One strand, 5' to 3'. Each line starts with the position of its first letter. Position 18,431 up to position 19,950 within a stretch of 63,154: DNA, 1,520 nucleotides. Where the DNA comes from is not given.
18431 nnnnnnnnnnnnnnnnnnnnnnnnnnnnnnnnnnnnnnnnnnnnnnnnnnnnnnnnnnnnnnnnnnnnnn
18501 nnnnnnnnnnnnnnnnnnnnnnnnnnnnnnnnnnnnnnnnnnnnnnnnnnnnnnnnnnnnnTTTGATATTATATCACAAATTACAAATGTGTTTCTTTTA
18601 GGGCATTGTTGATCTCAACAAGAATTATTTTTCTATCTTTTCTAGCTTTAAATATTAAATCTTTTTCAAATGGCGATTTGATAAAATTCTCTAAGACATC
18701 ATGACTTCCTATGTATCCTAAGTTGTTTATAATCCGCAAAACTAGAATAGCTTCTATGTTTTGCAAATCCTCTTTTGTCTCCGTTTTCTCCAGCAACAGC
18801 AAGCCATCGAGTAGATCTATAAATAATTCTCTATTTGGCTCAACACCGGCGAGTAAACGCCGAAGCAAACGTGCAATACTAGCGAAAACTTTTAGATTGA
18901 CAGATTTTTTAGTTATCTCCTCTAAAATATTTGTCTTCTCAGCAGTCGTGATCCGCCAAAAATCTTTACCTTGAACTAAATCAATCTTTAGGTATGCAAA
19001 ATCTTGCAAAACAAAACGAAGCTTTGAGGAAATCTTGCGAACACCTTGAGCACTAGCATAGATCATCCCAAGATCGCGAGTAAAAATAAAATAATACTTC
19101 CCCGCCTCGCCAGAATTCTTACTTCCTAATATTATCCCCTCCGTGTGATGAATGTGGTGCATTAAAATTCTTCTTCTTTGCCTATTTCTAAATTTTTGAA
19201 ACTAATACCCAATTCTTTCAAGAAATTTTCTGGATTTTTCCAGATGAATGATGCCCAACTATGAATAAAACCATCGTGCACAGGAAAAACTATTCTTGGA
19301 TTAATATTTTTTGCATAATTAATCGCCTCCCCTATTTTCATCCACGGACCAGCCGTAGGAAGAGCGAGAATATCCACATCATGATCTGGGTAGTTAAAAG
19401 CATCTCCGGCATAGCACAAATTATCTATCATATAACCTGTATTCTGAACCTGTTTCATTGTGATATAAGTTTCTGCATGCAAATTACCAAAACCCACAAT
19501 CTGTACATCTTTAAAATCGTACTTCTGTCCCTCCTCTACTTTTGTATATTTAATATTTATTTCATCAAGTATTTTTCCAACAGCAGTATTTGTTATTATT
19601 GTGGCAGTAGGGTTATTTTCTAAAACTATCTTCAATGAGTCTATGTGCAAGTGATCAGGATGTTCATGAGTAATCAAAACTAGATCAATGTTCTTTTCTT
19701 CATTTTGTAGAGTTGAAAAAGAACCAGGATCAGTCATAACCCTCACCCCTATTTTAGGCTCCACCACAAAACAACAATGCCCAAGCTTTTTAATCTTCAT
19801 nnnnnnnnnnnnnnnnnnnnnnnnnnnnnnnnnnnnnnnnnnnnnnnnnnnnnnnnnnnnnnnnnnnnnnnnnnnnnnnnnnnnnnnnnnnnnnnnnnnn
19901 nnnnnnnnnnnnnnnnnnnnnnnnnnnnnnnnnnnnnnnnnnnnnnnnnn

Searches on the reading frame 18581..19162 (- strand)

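Call 81: search_protein_families(library=pfam, proteins=[window:18581-19162:-], max_evalue=0.0001)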
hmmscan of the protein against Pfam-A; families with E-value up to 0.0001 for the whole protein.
window:18581-19162:- (193 aa): 2 families
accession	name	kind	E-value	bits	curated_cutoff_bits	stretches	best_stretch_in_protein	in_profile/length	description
PF11967.14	RecO_N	-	3.3e-11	43.5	27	1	1-76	1-76/80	Recombination protein O N terminal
PF02565.21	RecO_C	-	8.1e-05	22.9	22.1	0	94-150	11-64/157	Recombination protein O C terminal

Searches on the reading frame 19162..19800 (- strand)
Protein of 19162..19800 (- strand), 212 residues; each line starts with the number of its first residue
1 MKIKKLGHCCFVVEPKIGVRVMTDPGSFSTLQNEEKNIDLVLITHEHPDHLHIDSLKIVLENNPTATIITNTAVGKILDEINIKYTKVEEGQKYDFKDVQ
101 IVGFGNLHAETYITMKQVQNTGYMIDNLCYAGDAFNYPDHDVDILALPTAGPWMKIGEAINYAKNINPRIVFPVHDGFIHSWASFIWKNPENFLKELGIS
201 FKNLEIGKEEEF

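Call 81: search_protein_families(library=pfam, proteins=[window:19162-19800:-], max_evalue=0.0001)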
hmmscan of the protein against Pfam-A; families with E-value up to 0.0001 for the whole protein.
window:19162-19800:- (212 aa): 3 families
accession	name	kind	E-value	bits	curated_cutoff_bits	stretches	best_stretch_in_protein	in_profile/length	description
PF13483.12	Lactamase_B_3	-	5.8e-26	91.8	24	1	2-175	1-160/160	Beta-lactamase superfamily domain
PF12706.13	Lactamase_B_2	-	1e-11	45.2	27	1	34-175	27-199/200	Beta-lactamase superfamily domain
PF00753.33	Lactamase_B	-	1.3e-06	28.9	22.7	0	10-51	8-57/196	Metallo-beta-lactamase superfamily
